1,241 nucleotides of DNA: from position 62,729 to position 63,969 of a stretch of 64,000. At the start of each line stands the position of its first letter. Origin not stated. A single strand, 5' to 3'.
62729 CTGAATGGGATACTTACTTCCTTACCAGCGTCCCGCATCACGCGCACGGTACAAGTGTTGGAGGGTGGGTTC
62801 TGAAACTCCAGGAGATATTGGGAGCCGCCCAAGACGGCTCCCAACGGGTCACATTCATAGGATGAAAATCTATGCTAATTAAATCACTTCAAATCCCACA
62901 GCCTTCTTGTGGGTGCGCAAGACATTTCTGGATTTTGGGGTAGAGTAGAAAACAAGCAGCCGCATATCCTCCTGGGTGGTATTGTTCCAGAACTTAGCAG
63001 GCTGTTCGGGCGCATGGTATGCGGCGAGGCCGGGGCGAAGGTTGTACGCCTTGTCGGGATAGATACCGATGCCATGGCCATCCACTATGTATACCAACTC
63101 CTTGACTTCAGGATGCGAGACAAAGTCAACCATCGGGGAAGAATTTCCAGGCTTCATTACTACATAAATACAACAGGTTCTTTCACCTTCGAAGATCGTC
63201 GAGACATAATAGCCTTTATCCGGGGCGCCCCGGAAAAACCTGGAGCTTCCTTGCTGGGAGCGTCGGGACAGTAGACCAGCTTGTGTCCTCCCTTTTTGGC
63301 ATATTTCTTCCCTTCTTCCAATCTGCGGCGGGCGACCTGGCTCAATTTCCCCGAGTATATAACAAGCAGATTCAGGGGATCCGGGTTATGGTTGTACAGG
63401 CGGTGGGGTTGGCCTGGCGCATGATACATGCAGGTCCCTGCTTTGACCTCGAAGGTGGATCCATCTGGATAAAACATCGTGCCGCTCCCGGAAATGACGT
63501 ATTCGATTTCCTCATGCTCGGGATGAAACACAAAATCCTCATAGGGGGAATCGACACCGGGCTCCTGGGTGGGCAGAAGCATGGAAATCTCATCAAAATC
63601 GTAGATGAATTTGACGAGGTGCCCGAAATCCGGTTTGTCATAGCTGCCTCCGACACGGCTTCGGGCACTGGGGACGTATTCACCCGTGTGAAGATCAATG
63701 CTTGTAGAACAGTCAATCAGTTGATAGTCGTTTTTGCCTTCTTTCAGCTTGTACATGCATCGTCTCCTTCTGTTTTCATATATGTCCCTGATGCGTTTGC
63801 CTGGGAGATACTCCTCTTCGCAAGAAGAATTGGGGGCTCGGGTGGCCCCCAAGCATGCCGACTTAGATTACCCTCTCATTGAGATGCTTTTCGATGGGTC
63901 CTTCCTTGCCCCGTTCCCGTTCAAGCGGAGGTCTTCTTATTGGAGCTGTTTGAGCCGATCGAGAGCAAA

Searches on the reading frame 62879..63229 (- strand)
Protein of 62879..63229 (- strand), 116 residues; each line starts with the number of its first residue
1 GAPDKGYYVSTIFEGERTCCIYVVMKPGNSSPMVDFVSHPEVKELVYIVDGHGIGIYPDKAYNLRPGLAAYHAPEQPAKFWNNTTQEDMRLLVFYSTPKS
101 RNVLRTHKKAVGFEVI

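Call 41: search_protein_families(library=pfam, proteins=[window:62879-63229:-], max_evalue=0.01)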
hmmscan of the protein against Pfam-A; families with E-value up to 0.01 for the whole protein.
window:62879-63229:- (116 aa): 1 family
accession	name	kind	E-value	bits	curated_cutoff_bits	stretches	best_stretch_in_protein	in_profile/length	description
PF07883.17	Cupin_2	-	1.8e-06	28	27.2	1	22-95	2-70/70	Cupin domain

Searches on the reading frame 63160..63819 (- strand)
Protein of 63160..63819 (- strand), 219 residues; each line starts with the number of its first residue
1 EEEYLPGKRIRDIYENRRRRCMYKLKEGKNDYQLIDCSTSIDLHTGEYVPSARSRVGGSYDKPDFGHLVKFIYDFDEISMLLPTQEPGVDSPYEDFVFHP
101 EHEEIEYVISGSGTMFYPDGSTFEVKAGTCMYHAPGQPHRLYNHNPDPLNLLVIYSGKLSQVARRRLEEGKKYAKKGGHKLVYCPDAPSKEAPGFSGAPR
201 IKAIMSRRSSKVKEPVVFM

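Call 41: search_protein_families(library=pfam, proteins=[window:63160-63819:-], max_evalue=0.01)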
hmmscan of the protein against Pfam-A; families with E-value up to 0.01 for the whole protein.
window:63160-63819:- (219 aa): 2 families
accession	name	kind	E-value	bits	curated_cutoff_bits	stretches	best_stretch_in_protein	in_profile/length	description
PF07883.17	Cupin_2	-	1.9e-10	40.7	27.2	1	98-155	15-70/70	Cupin domain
PF02311.25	AraC_binding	-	2.7e-05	24.3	21.1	1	99-155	21-75/135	AraC-like ligand binding domain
